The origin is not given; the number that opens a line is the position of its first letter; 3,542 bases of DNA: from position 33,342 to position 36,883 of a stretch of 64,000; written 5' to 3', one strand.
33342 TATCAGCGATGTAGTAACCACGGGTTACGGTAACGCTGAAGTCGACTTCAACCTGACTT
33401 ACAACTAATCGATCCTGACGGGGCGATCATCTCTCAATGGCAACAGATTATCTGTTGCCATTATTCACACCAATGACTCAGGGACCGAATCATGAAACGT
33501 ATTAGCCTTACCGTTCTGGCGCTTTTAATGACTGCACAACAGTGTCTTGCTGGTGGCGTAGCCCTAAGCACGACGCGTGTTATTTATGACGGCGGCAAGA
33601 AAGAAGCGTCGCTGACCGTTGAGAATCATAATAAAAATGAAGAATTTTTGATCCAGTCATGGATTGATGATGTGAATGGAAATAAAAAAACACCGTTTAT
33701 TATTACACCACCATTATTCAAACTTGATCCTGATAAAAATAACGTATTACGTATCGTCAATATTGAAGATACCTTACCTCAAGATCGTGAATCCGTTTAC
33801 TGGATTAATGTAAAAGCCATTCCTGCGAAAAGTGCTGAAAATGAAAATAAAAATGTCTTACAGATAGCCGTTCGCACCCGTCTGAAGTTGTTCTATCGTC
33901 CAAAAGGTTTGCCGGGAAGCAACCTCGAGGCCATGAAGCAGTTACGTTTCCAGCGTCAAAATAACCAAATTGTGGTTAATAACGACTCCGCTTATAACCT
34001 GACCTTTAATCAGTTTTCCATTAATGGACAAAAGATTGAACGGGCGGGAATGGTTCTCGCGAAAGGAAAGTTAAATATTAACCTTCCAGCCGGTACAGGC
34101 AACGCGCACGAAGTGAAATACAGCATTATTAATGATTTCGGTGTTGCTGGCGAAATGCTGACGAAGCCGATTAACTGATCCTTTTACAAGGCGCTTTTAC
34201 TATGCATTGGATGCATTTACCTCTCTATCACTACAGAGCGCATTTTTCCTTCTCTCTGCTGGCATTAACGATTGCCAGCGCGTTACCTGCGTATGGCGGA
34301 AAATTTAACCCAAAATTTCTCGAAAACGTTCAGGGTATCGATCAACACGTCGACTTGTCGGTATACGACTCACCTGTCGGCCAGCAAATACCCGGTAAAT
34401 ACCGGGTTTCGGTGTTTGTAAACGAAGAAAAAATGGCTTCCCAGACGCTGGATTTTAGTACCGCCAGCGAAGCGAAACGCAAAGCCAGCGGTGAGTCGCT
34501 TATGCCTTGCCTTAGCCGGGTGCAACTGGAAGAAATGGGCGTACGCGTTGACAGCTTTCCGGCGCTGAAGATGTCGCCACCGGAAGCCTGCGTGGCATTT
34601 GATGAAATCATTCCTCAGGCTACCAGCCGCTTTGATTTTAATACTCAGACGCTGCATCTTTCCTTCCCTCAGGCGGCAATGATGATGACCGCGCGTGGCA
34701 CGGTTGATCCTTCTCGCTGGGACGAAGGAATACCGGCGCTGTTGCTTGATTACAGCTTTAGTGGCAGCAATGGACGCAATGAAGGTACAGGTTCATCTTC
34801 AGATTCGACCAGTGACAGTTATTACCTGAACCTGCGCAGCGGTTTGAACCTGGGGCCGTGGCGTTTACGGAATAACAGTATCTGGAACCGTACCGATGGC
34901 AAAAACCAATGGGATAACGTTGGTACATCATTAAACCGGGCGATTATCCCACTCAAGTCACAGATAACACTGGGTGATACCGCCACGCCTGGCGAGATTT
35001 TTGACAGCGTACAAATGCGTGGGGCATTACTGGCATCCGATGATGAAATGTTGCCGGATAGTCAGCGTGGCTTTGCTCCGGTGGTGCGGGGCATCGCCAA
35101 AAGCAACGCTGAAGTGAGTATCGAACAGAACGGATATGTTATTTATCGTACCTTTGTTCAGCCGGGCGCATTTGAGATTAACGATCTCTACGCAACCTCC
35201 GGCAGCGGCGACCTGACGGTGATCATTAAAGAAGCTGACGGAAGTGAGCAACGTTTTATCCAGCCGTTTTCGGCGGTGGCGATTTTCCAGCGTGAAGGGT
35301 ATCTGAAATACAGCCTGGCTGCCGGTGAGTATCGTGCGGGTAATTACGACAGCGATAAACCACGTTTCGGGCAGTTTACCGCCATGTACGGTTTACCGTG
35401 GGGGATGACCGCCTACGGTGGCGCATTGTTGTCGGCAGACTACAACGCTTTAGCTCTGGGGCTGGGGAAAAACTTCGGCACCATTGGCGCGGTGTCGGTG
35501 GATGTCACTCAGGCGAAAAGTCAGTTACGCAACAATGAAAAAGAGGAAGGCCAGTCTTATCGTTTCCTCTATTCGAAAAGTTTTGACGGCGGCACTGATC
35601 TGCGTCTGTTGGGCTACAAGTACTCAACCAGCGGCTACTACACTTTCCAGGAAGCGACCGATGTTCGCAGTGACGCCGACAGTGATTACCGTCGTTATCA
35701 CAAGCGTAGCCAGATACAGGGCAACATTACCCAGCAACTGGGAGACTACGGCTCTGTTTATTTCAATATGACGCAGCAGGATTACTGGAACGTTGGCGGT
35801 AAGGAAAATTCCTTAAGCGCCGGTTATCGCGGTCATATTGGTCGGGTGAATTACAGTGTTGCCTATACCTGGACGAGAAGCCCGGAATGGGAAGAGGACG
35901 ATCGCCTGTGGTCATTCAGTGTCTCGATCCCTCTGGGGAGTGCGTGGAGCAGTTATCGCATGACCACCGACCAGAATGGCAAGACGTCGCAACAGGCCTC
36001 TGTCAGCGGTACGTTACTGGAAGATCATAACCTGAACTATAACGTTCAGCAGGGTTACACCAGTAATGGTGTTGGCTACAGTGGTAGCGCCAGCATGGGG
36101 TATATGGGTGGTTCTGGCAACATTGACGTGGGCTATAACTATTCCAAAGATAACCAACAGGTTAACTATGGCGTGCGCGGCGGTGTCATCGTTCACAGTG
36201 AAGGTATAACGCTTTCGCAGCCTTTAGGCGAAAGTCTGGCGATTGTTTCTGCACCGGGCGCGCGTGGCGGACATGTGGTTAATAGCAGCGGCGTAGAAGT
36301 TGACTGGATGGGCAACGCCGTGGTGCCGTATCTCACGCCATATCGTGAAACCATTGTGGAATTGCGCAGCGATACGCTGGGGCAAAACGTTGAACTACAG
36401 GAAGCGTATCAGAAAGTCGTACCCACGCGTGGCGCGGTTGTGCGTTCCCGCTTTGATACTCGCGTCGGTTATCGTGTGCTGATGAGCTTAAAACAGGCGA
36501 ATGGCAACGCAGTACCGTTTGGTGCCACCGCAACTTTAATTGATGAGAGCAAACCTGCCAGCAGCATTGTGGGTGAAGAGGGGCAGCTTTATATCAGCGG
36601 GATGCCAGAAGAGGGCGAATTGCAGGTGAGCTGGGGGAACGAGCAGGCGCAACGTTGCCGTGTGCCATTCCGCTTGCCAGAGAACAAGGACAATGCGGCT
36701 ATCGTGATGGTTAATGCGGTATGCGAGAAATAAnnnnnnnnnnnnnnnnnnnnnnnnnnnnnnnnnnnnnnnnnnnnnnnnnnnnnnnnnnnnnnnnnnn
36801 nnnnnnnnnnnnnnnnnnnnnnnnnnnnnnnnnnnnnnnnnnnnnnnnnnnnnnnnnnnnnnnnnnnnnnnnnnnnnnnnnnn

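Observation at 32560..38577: lpf-type fimbrial operon inserted between yhjX and eptB with AT-rich boundaries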

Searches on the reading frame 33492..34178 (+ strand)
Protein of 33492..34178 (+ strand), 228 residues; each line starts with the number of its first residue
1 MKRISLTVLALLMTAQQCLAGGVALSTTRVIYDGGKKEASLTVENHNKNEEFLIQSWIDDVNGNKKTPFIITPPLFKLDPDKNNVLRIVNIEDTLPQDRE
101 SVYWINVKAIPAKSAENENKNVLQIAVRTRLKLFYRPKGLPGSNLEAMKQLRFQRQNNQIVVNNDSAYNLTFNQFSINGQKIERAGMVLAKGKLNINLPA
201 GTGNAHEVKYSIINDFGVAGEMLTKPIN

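Call 3: search_protein_families(library=pfam, proteins=[window:33492-34178:+])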
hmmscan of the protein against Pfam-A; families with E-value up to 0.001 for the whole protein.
window:33492-34178:+ (228 aa): 2 families
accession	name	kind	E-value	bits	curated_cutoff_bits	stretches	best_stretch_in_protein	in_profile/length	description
PF00345.26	PapD_N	-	4.3e-45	153.2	23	1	22-140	1-125/126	Pili and flagellar-assembly chaperone, PapD N-terminal domain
PF02753.23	PapD_C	-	2.3e-08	34.6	22.8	1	162-218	1-60/63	Pili assembly chaperone PapD, C-terminal domain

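Call 4: search_protein_families(library=ncbifam, proteins=[window:33492-34178:+])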
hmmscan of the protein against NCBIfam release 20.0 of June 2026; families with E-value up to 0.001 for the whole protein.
window:33492-34178:+ (228 aa): 20 families
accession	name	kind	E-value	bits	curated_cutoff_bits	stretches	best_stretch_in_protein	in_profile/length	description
NF011755.1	PRK15208.1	exception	4.6e-142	471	360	1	4-228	1-225/225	long polar fimbrial biogenesis chaperone LpfB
NF011742.0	PRK15195.1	equivalog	9.2e-59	198.5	327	1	4-218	8-220/230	type 1 fimbria chaperone FimC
NF011823.0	PRK15295.1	equivalog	2.3e-54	184.1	309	1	1-223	1-223/227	fimbrial assembly chaperone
NF007398.0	PRK09926.1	equivalog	9.3e-49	166.2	285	1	4-220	9-240/246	fimbrial chaperone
NF011735.0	PRK15188.1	equivalog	1.1e-46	159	365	1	10-219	13-219/228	fimbrial chaperone protein BcfB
NF011827.0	PRK15299.1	equivalog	3.8e-46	157.3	375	1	8-220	9-220/227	fimbrial chaperone protein StiB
NF011758.0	PRK15211.1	equivalog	1.1e-43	149.1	248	1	3-218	6-223/230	fimbrial chaperone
NF011818.0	PRK15290.1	equivalog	1e-42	146.3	317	1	2-220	18-236/243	fimbrial chaperone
NF011764.0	PRK15218.1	equivalog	2.3e-34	118.7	372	1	10-191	6-191/226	fimbrial assembly chaperone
NF011782.0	PRK15246.1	equivalog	2.1e-32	112.2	277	1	3-219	12-232/252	fimbrial assembly chaperone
NF011790.0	PRK15254.1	equivalog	2.7e-31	108.7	370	1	3-174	6-178/247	fimbrial chaperone protein StdC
NF008483.0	PRK11385.1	equivalog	2.2e-29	102.3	357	1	6-217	13-225/236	fimbrial chaperone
NF011789.1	PRK15253.1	exception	3.9e-29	101.7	500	1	19-217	16-217/227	fimbrial biogenesis chaperone StcB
NF011739.0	PRK15192.1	equivalog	3.1e-27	95.4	296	1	19-217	20-220/234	pili/flagellar-assembly chaperone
NF011770.1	PRK15224.1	exception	7.2e-27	94.5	475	1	22-218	38-236/246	pili assembly chaperone SafB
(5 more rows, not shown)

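Call 64: search_solved_structures(query=window:33492-34175:+, max_evalue=1e-20, show_alignments=1)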
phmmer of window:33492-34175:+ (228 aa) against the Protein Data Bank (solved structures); distinct sequences matched with E-value up to 1e-20: 28.
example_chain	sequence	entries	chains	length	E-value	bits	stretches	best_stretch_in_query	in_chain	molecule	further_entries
1l4i_A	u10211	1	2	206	6.3e-46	159.8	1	22-222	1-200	SfaE PROTEIN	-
6e14_C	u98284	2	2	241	2.2e-45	158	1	11-221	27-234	Chaperone protein FimC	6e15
1kiu_A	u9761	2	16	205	2.8e-44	154.4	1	22-221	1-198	CHAPERONE PROTEIN FimC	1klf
9fw9_C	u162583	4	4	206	2.9e-44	154.3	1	22-221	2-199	Chaperone protein FimC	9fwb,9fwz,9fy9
9bog_C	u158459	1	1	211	3.1e-44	154.2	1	22-221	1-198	Type 1 fimbria chaperone FimC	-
9fx8_C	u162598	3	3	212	3.2e-44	154.2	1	22-221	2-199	Chaperone protein FimC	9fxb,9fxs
1bf8_A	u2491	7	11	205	3.8e-44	153.9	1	22-221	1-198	CHAPERONE PROTEIN FIMC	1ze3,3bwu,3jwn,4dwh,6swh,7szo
3sqb_A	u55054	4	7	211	4.2e-44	153.8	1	22-221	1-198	Chaperone protein fimC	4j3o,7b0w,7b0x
1qun_A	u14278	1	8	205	5.2e-44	153.5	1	22-221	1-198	PAPD-LIKE CHAPERONE FIMC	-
3rfz_C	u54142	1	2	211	5.8e-44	153.3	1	22-221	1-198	Chaperone protein fimC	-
5ghu_A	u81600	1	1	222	1.9e-28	102.6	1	23-220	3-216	Probable fimbrial chaperone YadV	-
3gew_B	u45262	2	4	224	7.2e-26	94.2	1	23-217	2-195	Chaperone protein faeE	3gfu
7lhg_D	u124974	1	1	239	8.6e-26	94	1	20-176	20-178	Chaperone protein PapD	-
2j7l_A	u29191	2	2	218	9.4e-26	93.8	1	23-176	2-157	CHAPERONE PROTEIN PAPD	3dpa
3f65_A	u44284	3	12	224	2.6e-25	92.4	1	23-217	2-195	Chaperone protein faeE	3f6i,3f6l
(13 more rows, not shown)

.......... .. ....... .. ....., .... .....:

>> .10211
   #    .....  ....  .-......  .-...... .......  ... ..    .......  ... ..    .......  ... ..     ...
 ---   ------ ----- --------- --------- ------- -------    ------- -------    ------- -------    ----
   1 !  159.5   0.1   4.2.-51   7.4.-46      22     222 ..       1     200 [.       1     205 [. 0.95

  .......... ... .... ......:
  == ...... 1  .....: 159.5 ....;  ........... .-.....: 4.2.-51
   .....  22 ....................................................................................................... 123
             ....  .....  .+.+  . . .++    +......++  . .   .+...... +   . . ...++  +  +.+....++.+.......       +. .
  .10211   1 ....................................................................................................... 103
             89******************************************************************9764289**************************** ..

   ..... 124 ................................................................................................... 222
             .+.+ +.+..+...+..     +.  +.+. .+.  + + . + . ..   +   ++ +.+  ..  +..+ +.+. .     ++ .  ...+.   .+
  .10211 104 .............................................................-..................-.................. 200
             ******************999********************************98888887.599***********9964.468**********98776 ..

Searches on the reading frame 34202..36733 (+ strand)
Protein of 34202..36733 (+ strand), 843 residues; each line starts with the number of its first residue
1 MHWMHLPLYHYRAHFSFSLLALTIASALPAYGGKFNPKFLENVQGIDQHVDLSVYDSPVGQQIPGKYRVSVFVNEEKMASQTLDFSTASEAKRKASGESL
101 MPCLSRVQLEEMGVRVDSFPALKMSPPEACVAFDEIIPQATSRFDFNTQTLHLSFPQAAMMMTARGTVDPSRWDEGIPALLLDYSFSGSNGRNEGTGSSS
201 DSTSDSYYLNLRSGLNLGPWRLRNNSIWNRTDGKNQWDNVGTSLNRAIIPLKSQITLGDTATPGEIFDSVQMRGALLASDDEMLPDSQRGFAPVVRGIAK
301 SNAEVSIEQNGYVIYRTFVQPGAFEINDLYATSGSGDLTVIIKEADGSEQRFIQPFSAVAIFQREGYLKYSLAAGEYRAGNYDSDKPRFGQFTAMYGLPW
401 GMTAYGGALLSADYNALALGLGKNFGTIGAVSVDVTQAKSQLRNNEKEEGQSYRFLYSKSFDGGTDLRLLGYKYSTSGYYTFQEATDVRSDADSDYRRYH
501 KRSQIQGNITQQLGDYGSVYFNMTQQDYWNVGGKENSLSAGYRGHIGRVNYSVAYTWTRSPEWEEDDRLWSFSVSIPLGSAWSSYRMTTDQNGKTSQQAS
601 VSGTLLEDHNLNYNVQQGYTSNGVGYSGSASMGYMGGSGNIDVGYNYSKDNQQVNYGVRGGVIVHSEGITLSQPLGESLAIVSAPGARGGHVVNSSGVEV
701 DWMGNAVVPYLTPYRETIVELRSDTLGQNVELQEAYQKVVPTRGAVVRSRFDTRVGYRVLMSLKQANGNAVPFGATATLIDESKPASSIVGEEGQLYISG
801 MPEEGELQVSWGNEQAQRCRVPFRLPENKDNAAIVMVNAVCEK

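Call 3: search_protein_families(library=pfam, proteins=[window:34202-36733:+])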
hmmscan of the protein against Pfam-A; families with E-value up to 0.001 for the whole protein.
window:34202-36733:+ (843 aa): 3 families
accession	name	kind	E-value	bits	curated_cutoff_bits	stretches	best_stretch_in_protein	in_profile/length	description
PF00577.26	Usher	-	1.3e-206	688.1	27.1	1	208-751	1-549/549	Outer membrane usher protein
PF13954.11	PapC_N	-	2.7e-42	144.6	27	1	34-187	1-145/146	PapC N-terminal domain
PF13953.12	PapC_C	-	2.3e-22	79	27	1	760-827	1-66/66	PapC C-terminal domain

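Call 4: search_protein_families(library=ncbifam, proteins=[window:34202-36733:+])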
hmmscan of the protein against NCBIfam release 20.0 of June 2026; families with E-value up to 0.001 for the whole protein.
window:34202-36733:+ (843 aa): 15 families
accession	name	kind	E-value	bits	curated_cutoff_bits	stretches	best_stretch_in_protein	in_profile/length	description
NF011754.0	PRK15207.1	equivalog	0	1815.1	1271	1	1-842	1-842/842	outer membrane usher protein LpfC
NF011740.0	PRK15193.1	equivalog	5.1e-266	884.8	995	1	20-842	24-877/877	fimbrial biogenesis usher protein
NF011745.0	PRK15198.1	subfamily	9.8e-237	788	975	1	17-842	13-856/860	outer membrane usher protein FimD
NF011826.0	PRK15298.1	equivalog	3e-199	663.9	1422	1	33-841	32-847/848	fimbrial outer membrane usher protein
NF011822.1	PRK15294.1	equivalog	8.7e-195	649.2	1397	1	15-841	14-844/845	fimbrial outer membrane usher protein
NF011769.0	PRK15223.1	equivalog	3e-181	604.2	1105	1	19-841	10-835/836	fimbrial biogenesis outer membrane usher protein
NF007337.0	PRK09828.1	equivalog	8.2e-153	510.4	830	1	25-841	26-862/865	outer membrane usher protein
NF011784.0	PRK15248.1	equivalog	7e-121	404.7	996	1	61-843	52-852/853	fimbrial outer membrane usher protein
NF011763.0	PRK15217.1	subfamily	7.8e-120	401.4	933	1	51-824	40-814/826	fimbrial biogenesis outer membrane usher protein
NF011774.0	PRK15235.1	exception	1.2e-119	400.9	1191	1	62-841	47-813/814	SEF14/SEF18 fimbria usher protein SefC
NF011760.0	PRK15213.1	equivalog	7.2e-111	371.5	752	1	17-823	10-780/796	PefC/AfrB family outer membrane usher protein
NF011812.0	PRK15284.1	subfamily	1e-88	298.2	972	1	33-828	33-834/881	outer membrane usher protein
NF011791.0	PRK15255.1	equivalog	1.3e-76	258.3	1289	1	26-821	15-811/829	fimbrial outer membrane usher protein StdB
NF011832.0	PRK15304.1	subfamily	1.3e-70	238.4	723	1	22-834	20-792/801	fimbrial biogenesis usher protein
NF011804.0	PRK15273.1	equivalog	2.2e-68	230.9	1371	1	142-833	136-835/899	fimbrial biogenesis outer membrane usher protein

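Call 65: search_solved_structures(query=window:34202-36730:+, max_evalue=1e-50, show_alignments=0)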
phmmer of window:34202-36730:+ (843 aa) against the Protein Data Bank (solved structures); distinct sequences matched with E-value up to 1e-50: 8.
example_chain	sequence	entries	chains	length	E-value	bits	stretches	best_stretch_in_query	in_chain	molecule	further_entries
6e14_D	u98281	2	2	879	4.6e-213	713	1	22-842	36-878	Fimbrial biogenesis outer membrane usher protein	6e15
3rfz_B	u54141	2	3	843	3.2e-212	710.3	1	35-842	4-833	Outer membrane usher protein, type 1 fimbrial synthesis | Outer membrane usher protein FimD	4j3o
9fw9_D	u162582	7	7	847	3.8e-212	710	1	35-841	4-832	Outer membrane usher protein FimD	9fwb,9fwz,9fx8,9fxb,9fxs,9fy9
9bog_D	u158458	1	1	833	4.9e-212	709.7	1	35-841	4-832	Outer membrane usher protein FimD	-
3ohn_A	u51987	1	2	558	3e-135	455.7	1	164-669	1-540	Outer membrane usher protein FimD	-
7lhg_C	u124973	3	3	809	2.4e-78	267.4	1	49-822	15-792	P fimbrial usher protein PapC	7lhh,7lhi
6cd2_C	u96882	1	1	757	8.2e-59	202.9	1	168-622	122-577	Outer membrane usher protein PapC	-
2vqi_A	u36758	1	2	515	4.2e-56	193.9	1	168-623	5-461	OUTER MEMBRANE USHER PROTEIN PAPC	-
